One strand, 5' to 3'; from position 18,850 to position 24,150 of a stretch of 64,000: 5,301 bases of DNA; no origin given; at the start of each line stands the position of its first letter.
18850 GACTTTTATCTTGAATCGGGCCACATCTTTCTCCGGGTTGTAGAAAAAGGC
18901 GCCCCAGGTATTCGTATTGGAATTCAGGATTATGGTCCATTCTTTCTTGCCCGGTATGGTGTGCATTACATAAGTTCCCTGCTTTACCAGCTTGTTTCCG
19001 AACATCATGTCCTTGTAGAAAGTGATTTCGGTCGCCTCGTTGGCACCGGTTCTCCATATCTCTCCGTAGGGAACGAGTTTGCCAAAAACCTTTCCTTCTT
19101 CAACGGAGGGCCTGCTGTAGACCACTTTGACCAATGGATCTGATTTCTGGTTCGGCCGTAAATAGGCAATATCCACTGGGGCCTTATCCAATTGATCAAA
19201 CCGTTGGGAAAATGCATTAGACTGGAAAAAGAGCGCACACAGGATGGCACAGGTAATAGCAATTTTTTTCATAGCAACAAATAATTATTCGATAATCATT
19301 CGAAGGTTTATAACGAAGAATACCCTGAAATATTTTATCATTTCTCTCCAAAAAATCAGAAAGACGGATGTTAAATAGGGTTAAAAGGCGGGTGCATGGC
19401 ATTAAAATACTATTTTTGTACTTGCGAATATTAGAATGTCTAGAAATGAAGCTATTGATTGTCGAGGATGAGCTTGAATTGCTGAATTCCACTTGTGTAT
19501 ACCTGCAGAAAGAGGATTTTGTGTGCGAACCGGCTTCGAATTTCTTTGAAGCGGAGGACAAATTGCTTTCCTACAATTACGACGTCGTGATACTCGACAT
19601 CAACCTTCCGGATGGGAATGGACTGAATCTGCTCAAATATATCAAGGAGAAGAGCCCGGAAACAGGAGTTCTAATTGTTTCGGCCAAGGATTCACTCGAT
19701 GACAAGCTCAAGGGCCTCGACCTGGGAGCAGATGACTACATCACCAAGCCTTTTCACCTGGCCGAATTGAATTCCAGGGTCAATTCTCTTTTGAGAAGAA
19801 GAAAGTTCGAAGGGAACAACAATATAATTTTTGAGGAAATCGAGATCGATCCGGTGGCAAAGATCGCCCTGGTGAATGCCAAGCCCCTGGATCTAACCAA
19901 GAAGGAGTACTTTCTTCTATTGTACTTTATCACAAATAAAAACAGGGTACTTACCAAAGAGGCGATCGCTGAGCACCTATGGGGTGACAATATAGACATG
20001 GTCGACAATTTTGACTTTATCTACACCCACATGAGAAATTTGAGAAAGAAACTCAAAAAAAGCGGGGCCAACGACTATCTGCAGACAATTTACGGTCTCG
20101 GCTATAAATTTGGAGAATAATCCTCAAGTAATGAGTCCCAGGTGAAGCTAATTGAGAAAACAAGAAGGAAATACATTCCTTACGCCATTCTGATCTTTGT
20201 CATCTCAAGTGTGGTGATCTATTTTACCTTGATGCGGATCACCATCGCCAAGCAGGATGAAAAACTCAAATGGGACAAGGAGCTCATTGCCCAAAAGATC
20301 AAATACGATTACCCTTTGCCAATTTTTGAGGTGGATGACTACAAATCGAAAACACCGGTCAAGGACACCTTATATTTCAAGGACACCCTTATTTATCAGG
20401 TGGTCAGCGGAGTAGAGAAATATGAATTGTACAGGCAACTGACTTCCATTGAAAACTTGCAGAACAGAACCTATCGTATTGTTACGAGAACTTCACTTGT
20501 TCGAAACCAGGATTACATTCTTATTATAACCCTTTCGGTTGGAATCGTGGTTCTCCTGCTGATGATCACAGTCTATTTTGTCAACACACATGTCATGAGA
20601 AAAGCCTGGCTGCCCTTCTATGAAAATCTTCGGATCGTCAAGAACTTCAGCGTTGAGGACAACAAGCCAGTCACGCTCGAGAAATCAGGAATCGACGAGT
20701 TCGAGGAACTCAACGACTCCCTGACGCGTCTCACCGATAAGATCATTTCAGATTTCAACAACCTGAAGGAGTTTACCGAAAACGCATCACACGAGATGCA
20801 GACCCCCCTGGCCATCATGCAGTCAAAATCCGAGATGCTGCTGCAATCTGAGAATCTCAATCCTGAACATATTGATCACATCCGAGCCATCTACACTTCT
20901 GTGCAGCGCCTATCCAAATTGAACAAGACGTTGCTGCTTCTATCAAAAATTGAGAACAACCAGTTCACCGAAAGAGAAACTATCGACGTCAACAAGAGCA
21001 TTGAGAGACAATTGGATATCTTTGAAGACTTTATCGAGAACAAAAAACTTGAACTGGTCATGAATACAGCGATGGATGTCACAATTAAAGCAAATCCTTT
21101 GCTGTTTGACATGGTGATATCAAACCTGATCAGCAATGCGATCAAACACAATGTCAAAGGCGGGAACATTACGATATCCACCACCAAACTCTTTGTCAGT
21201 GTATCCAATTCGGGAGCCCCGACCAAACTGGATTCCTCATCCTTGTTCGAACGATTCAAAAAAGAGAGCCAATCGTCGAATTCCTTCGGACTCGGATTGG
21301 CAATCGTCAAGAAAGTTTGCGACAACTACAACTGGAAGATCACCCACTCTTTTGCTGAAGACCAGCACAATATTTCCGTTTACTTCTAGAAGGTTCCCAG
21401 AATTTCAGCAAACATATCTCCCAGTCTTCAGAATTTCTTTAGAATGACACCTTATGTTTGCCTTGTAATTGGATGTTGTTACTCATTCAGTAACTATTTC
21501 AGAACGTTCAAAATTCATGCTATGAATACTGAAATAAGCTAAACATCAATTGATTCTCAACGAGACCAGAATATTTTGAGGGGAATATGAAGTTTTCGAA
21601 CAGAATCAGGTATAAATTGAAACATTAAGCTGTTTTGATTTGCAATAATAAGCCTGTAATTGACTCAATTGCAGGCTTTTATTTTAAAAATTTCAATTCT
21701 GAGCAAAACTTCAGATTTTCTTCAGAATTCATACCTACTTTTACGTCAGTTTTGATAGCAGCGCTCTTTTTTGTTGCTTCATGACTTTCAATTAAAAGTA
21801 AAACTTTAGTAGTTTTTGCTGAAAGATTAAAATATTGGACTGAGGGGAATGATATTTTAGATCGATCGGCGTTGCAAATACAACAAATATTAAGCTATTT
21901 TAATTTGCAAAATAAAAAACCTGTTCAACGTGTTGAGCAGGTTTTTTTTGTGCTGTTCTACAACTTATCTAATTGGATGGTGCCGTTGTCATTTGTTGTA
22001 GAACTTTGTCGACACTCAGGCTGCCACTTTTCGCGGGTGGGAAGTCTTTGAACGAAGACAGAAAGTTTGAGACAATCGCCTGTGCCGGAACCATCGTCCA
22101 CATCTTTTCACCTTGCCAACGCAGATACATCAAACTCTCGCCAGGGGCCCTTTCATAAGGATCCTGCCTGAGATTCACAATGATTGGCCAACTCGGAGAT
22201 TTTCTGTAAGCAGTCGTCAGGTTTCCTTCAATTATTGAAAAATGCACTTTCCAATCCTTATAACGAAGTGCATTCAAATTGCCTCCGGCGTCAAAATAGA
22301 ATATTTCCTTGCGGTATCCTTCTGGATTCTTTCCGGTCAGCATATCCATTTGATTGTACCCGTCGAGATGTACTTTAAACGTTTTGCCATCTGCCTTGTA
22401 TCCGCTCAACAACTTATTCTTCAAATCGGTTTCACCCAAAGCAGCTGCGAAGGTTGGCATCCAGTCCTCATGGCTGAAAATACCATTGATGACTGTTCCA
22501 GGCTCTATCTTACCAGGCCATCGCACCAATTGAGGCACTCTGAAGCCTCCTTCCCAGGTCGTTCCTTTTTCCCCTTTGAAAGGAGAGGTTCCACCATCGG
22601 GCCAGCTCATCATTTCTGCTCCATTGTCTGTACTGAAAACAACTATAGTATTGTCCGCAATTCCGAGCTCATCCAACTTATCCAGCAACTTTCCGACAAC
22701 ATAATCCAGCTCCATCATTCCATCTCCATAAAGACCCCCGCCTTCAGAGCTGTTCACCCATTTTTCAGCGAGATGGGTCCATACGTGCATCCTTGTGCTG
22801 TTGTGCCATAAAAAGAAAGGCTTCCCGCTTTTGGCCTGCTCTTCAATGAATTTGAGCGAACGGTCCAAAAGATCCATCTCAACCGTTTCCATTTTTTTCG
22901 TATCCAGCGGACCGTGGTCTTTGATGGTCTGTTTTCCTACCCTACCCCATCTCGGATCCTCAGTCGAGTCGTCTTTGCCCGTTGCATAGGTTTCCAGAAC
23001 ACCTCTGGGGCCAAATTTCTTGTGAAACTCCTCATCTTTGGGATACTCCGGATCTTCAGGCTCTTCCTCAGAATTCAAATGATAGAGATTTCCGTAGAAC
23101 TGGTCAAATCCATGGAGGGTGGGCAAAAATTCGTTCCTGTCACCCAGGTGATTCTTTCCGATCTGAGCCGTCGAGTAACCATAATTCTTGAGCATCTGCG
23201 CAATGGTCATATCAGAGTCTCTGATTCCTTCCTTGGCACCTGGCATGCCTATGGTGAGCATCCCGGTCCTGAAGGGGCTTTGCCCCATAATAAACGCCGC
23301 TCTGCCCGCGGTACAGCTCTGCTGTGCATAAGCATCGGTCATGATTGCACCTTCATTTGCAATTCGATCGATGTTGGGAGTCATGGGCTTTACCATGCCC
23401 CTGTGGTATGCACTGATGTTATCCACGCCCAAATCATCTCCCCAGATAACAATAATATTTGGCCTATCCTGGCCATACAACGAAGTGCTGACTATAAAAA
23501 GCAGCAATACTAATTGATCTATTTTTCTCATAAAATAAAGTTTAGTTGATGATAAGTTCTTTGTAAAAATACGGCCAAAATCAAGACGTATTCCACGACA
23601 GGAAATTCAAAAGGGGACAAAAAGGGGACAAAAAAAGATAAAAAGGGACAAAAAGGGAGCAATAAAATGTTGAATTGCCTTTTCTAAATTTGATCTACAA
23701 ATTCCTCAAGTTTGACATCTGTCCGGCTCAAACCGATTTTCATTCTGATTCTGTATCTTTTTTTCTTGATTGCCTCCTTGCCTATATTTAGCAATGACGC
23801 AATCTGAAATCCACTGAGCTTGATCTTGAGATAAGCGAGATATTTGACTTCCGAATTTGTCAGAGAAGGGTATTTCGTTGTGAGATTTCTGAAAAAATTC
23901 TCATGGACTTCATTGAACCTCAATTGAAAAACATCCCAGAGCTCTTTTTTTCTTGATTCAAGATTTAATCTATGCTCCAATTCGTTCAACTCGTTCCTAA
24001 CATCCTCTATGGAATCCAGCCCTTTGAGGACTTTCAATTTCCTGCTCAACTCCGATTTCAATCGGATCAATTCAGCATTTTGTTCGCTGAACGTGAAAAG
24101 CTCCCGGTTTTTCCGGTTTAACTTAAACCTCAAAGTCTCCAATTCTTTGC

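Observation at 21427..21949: Two tandem paralogous candidate sRNAs under a two-component system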

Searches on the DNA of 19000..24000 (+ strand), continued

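Call 71: search_with_rna_model(model_id=R1, sources=[L001, L003, L004, L005, L101, L102, L103, L104, L105, L106, L107, L108, L109, L110, L111, L112, L113, L114, L115, L116, L117, L118, L119, L120, L121, L122, L123, L124, L125, L040], max_evalue=0.1)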
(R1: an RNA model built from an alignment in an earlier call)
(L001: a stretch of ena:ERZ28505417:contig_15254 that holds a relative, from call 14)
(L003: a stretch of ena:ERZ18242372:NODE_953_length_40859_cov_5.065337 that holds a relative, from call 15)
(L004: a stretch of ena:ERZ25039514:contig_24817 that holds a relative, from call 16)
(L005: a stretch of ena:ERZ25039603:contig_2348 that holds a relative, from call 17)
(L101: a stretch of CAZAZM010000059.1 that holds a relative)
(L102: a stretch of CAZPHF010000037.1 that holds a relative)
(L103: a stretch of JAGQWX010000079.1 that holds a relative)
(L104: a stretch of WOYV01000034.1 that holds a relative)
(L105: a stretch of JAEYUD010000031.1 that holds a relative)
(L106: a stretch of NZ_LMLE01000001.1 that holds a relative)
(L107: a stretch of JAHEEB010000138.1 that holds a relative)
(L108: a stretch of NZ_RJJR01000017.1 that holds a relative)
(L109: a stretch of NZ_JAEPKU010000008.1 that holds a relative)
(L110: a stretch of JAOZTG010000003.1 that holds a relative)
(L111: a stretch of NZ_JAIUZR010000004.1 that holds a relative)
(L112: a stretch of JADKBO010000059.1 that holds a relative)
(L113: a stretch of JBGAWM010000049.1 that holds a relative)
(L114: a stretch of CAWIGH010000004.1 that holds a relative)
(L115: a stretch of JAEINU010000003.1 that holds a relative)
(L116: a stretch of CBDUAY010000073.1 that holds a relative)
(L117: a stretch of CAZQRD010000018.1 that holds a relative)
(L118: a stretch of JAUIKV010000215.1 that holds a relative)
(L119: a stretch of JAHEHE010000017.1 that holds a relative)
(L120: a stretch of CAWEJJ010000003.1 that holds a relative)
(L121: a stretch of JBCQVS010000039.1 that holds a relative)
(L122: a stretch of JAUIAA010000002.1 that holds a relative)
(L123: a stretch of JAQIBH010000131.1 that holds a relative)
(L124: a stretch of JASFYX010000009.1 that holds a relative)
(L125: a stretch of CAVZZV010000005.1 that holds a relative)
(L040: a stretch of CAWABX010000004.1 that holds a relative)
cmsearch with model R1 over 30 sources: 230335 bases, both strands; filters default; matches with E-value up to 0.1: 31.
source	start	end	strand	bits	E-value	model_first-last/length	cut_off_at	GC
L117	1312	1405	-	80.5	3.2e-12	1-94/94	no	0.28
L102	6040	6131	+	79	6.1e-12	1-94/94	no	0.28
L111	4553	4644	+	77.7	1.1e-11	1-94/94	no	0.28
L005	5701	5794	+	77.5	1.2e-11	1-94/94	no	0.17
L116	1857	1949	+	77.2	1.3e-11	1-94/94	no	0.24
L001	5713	5805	+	77.2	1.4e-11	1-94/94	no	0.3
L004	5678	5770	+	77.1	1.4e-11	1-94/94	no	0.29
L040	4575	4667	-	77.1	1.4e-11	1-94/94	no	0.29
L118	2965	3057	-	76.8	1.6e-11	1-94/94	no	0.24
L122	7184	7277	+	76.3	2.1e-11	1-94/94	no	0.2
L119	235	327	+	76.1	2.2e-11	1-94/94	no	0.3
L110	2280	2375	+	76.1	2.2e-11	1-94/94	no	0.2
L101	934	1026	+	74.8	4e-11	1-94/94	no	0.3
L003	5674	5766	+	74.5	4.5e-11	1-94/94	no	0.3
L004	5408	5499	+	72.7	1e-10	1-94/94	no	0.37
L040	4846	4937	-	72.7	1e-10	1-94/94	no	0.37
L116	1597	1688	+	72.5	1.1e-10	1-94/94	no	0.27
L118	3227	3318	-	72.5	1.1e-10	1-94/94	no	0.27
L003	5403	5494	+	70.6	2.5e-10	1-94/94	no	0.28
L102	5767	5859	+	68.2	7.3e-10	1-94/94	no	0.31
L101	663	754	+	68.2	7.3e-10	1-94/94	no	0.29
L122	7454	7551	+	65.2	2.8e-09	1-94/94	no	0.21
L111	4285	4376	+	64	4.8e-09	1-94/94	no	0.26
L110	2466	2558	+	64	4.9e-09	1-94/94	no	0.27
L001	5451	5542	+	61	1.8e-08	1-94/94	no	0.28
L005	5967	6059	+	56.8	1.2e-07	1-94/94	no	0.25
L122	6918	7013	+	55.1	2.5e-07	1-94/94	no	0.24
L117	1584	1674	-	55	2.6e-07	1-94/94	no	0.33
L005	5445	5537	+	53.5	5e-07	1-94/94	no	0.28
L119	1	63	+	34.8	0.002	30-94/94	5'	0.27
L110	1900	1978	+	31.2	0.0098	1-94/94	no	0.25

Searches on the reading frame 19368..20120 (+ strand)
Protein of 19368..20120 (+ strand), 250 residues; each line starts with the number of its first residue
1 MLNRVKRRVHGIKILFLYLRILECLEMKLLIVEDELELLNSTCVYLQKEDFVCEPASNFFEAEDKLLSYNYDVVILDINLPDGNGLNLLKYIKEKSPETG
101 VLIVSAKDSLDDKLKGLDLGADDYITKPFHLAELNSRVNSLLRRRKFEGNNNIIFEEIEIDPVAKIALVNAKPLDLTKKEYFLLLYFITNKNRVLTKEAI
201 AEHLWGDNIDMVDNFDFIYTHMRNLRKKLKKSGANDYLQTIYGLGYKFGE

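Call 7: search_protein_families(library=pfam, proteins=[window:19368-20120:+])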
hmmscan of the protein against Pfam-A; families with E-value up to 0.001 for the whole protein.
window:19368-20120:+ (250 aa): 2 families
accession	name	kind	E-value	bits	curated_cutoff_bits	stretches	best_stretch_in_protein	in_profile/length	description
PF00072.30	Response_reg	-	1.6e-26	93.1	30.2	1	30-138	2-110/111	Response regulator receiver domain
PF00486.34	Trans_reg_C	-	9e-20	71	26.2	1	172-248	2-77/77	Transcriptional regulatory protein, C terminal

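Call 29: search_protein_families(library=ncbifam, proteins=[window:19446-20120:+], max_evalue=0.00001)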
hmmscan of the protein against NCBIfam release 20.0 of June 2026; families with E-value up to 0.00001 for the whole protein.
window:19446-20120:+ (224 aa): 84 families (the best 25 are shown)
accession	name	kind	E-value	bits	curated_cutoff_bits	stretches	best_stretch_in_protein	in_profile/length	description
NF007928.2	PRK10643.1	equivalog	3.8e-49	167.3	330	1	1-221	1-215/216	two-component system response regulator PmrA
NF045991.1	RespRegCtrARhodob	equivalog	9.6e-47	159.6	350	1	1-221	1-220/224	response regulator transcription factor CtrA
NF041734.1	resp_reg_RppA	equivalog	1.9e-46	158.3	250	1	1-222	1-227/229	two-component system response regulator RppA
TIGR02154.1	PhoB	equivalog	5.8e-45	153.3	296.2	1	2-222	4-225/226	phosphate regulon transcriptional regulator PhoB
TIGR01387.1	cztR_silR_copR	subfamily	5.9e-42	143.8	279.2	1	4-222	2-218/218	heavy metal response regulator transcription factor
NF053854.1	RespRegPhoBBctds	equivalog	1.6e-40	138.8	270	1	3-222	1-224/225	two-component system response regulator PhoB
NF007663.1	PRK10336.1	equivalog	1.9e-39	135.7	345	1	1-224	1-218/219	quorum sensing response regulator transcription factor QseB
NF007546.0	PRK10161.1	equivalog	7.7e-39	133.6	471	1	2-223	4-226/229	phosphate response regulator transcription factor PhoB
NF008296.0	PRK11083.1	equivalog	2.9e-38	131.5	273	1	2-222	5-225/228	two-component system response regulator CreB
NF033117.2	vanR_ACDEGLN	exception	4.4e-38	131.1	350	1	3-221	1-224/226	VanR-ABDEGLN family response regulator transcription factor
NF012023.0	PRK15479.1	equivalog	1.5e-36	126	337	1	1-222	1-217/224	transcriptional regulator TctD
NF007346.1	PRK09836.1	equivalog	3.2e-36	125.2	420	1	1-221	1-220/227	copper/silver response regulator transcription factor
NF008078.0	PRK10816.1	equivalog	5.1e-36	124.3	336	1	1-222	1-220/223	two-component system response regulator PhoP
NF007982.1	PRK10710.1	equivalog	1.2e-35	123.2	380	1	2-222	9-227/235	envelope stress response regulator BaeR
NF040689.1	MtrAB_MtrA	equivalog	4.3e-35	121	300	1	3-222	1-218/219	MtrAB system response regulator MtrA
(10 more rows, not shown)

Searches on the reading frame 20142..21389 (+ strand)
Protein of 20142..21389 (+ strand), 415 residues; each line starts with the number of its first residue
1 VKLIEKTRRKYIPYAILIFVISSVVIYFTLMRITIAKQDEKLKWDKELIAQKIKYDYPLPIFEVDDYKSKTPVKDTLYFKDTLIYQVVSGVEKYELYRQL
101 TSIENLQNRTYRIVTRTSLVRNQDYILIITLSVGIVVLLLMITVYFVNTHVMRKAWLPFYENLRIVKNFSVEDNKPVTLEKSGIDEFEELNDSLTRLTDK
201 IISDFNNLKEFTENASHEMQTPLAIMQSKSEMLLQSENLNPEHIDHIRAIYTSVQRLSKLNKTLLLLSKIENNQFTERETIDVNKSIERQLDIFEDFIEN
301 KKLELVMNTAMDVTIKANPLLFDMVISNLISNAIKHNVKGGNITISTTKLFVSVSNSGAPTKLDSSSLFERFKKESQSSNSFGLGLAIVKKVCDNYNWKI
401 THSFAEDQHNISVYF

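Call 7: search_protein_families(library=pfam, proteins=[window:20142-21389:+])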
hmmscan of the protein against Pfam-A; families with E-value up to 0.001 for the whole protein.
window:20142-21389:+ (415 aa): 3 families
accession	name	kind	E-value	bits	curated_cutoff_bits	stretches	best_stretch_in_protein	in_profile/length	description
PF02518.31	HATPase_c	-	1.2e-12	48.7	26.4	1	321-402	5-93/111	Histidine kinase-, DNA gyrase B-, and HSP90-like ATPase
PF00512.31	HisKA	-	5.7e-12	45.9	26.9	1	208-272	2-65/66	His Kinase A (phospho-acceptor) domain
PF14501.12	HATPase_c_5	-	0.00092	19.5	22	0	324-412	8-98/102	GHKL domain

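Call 13: find_homologous_proteins(query=window:20142-21389:+, max_evalue=1e-40)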
Query window:20142-21389:+ (415 aa): 5285 proteins with E <= 1e-40 among 8000 candidates; the best 120 are listed.
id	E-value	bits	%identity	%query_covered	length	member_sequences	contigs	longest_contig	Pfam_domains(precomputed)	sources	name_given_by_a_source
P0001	4.0e-259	877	98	100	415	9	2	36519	PF02518.32,PF00512.32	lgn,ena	-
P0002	3.1e-255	864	96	100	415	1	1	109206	PF02518.32,PF00512.32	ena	-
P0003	3.6e-255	864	97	100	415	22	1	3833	PF02518.32,PF00512.32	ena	-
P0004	3.1e-251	851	94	100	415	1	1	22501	PF02518.32,PF00512.32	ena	-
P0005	2.9e-249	844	95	100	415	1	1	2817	PF02518.32,PF00512.32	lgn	-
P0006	7.6e-249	843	94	100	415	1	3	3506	PF02518.32,PF00512.32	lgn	-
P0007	1.6e-248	842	93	100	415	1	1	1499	PF02518.32,PF00512.32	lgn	-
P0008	3.5e-247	837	93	100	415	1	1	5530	PF02518.32,PF00512.32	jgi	jgi:signal transduction histidine kinase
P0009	4.0e-247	837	92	100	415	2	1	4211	PF02518.32,PF00512.32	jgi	-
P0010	7.8e-247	836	93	100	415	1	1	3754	PF02518.32,PF00512.32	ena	-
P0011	1.2e-246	836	93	100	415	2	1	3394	PF02518.32,PF00512.32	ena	-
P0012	4.4e-245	831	92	100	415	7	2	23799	PF02518.32,PF00512.32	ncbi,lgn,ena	-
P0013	3.4e-244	828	93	100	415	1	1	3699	PF02518.32,PF00512.32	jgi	jgi:signal transduction histidine kinase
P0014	2.7e-243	825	93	100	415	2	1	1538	PF02518.32,PF00512.32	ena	-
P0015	2.7e-231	785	87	100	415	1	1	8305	PF02518.32,PF00512.32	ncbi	-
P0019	1.3e-229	780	86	100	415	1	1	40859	PF02518.32,PF00512.32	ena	-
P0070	6.0e-188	643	72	100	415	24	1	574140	PF02518.32,PF00512.32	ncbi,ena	-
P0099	1.0e-181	622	68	100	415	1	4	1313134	PF02518.32,PF00512.32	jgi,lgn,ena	-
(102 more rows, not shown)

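Call 14: find_encoding_contigs(protein=P0002, flank=4000, max_places=2)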
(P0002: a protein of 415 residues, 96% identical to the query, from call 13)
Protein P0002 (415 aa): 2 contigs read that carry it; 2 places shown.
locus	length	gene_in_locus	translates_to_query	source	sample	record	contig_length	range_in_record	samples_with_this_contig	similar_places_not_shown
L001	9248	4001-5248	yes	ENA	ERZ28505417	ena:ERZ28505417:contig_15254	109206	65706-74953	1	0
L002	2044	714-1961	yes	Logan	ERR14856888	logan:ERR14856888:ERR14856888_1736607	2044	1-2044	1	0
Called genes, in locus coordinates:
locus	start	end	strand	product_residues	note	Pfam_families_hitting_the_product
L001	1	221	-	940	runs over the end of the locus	PF00133:tRNA-synt_1, PF09334:tRNA-synt_1g, PF13603:tRNA-synt_1_2, PF00133:tRNA-synt_1 (weak), PF08264:Anticodon_1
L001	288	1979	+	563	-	PF07969:Amidohydro_3, PF01979:Amidohydro_1 (weak)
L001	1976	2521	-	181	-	PF11138:DUF2911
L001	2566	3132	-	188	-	PF11138:DUF2911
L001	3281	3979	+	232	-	PF00072:Response_reg, PF00486:Trans_reg_C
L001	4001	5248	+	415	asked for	PF00512:HisKA, PF02518:HATPase_c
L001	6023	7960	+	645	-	PF02518:HATPase_c, PF00204:DNA_gyraseB, PF01751:Toprim, PF00986:DNA_gyraseB_C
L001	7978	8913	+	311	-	PF00056:Ldh_1_N, PF02866:Ldh_1_C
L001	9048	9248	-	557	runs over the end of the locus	PF01268:FTHFS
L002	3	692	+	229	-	?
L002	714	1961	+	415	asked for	PF00512:HisKA, PF02518:HATPase_c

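Call 15: find_encoding_contigs(protein=P0019, flank=4000, max_places=2)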
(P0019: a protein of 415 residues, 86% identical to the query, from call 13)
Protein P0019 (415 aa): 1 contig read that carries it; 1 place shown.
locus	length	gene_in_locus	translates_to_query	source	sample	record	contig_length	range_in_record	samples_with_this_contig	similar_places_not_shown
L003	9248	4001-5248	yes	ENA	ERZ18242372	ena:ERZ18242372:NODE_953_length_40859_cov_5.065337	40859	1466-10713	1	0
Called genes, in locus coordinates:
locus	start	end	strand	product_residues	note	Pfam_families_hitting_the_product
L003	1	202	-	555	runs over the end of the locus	?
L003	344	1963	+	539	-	PF07969:Amidohydro_3, PF01979:Amidohydro_1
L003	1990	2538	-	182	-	PF11138:DUF2911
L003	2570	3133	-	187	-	PF11138:DUF2911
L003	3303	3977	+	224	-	PF00072:Response_reg, PF00486:Trans_reg_C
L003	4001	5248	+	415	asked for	PF00512:HisKA, PF02518:HATPase_c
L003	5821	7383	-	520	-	PF00884:Sulfatase, PF14707:Sulfatase_C (faint)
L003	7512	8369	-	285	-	PF13426:PAS_9, PF14598:PAS_11 (faint), PF08447:PAS_3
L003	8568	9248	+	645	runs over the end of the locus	PF02518:HATPase_c, PF00204:DNA_gyraseB, PF01751:Toprim, PF00986:DNA_gyraseB_C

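Call 16: find_encoding_contigs(protein=P0070, flank=4000, max_places=2)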
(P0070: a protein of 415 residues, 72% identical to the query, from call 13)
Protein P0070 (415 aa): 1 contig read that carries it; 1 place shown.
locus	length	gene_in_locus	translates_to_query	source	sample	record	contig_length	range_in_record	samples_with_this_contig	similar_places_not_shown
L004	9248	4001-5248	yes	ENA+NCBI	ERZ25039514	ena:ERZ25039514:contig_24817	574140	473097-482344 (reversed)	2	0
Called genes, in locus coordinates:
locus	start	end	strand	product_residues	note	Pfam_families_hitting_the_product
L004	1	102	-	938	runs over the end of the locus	PF00133:tRNA-synt_1, PF09334:tRNA-synt_1g, PF13603:tRNA-synt_1_2, PF08264:Anticodon_1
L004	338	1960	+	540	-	PF07969:Amidohydro_3, PF01979:Amidohydro_1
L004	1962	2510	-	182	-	PF11138:DUF2911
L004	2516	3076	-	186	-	PF11138:DUF2911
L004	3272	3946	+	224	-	PF00072:Response_reg, PF00486:Trans_reg_C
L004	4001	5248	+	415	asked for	PF00512:HisKA, PF02518:HATPase_c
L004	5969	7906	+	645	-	PF02518:HATPase_c, PF00204:DNA_gyraseB, PF01751:Toprim, PF00986:DNA_gyraseB_C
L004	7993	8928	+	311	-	PF00056:Ldh_1_N, PF02866:Ldh_1_C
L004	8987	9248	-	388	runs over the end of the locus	PF01268:FTHFS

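Call 17: find_encoding_contigs(protein=P0099, flank=4000, max_places=2)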
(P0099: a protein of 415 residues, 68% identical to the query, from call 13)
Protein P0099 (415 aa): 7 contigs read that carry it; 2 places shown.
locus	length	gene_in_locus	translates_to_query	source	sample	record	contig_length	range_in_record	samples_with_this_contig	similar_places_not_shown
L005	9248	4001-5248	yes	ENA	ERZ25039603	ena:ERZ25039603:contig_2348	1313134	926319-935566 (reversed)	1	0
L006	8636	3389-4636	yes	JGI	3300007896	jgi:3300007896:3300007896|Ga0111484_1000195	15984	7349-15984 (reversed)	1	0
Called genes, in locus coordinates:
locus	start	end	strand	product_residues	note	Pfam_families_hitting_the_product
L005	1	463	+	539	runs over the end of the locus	PF07969:Amidohydro_3, PF01979:Amidohydro_1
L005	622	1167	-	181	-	PF11138:DUF2911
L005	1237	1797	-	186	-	PF11138:DUF2911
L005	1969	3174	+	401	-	PF09411:PagL (weak)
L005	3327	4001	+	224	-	PF00072:Response_reg, PF00486:Trans_reg_C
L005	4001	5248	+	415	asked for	PF00512:HisKA, PF02518:HATPase_c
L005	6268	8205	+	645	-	PF02518:HATPase_c, PF00204:DNA_gyraseB, PF01751:Toprim, PF00986:DNA_gyraseB_C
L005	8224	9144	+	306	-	PF00056:Ldh_1_N, PF02866:Ldh_1_C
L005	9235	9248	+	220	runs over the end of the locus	PF14371:DUF4412 (weak)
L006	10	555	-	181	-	PF11138:DUF2911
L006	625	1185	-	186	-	PF11138:DUF2911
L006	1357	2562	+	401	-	PF09411:PagL (weak)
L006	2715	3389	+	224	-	PF00072:Response_reg, PF00486:Trans_reg_C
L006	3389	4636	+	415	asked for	PF00512:HisKA, PF02518:HATPase_c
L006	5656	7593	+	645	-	PF02518:HATPase_c, PF00204:DNA_gyraseB, PF01751:Toprim, PF00986:DNA_gyraseB_C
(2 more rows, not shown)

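Call 29: search_protein_families(library=ncbifam, proteins=[window:20142-21389:+], max_evalue=0.00001)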
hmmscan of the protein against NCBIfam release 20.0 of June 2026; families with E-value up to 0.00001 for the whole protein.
window:20142-21389:+ (415 aa): 45 families (the best 25 are shown)
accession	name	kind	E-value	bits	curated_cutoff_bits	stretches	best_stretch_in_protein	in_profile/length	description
NF052314.1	T9SS_HK_PorY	subfamily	2.8e-129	431.8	350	1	2-415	1-418/418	PorY family sensor histidine kinase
TIGR01386.1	cztS_silS_copS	subfamily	2.1e-35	122.6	292.55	1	94-395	127-436/457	heavy metal sensor histidine kinase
NF046044.1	PnpS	equivalog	2e-30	106.1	400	1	209-401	171-374/390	two-component system histidine kinase PnpS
TIGR02966.1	phoR_proteo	equivalog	8.9e-29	100.5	334.2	1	209-399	115-316/333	phosphate regulon sensor histidine kinase PhoR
NF008312.0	PRK11100.1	equivalog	1e-28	100.5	356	1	143-401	202-457/477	two-component system sensor histidine kinase CreC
NF007345.0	PRK09835.1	subfamily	2.4e-25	89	423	1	134-400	188-463/482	Cu(+)/Ag(+) sensor histidine kinase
NF041735.1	hist_kin_RppB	equivalog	8e-25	87.5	400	1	202-400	210-421/438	two-component system sensor histidine kinase RppB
NF033092.0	HK_WalK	equivalog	2e-22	79.5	725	1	207-407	371-583/594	cell wall metabolism sensor histidine kinase WalK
NF038389.1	ArsS_fam_HK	equivalog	2.2e-22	80.1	250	1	16-410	11-399/403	ArsS family sensor histidine kinase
NF007664.1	PRK10337.1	equivalog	4.3e-21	75.1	475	1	110-405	143-431/442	quorum sensing histidine kinase QseC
NF012163.2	BaeS_SmeS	equivalog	5.9e-21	74.9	500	1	179-400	211-440/457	sensor histidine kinase efflux regulator BaeS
NF008025.0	PRK10755.1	equivalog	1.2e-20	73.5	314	1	103-401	41-338/362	two-component system sensor histidine kinase PmrB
NF008235.0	PRK11006.1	equivalog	5.9e-18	64.9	390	1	209-400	205-405/431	phosphate regulon sensor histidine kinase PhoR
NF047465.1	hybrid_HK_LvrA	exception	6.7e-18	64.1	1200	1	200-400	193-404/819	hybrid histidine kinase/response regulator LvrA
NF033094.0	HK_VanS_O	exception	1.6e-17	63.8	720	1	184-403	100-325/345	vancomycin resistance histidine kinase VanS-O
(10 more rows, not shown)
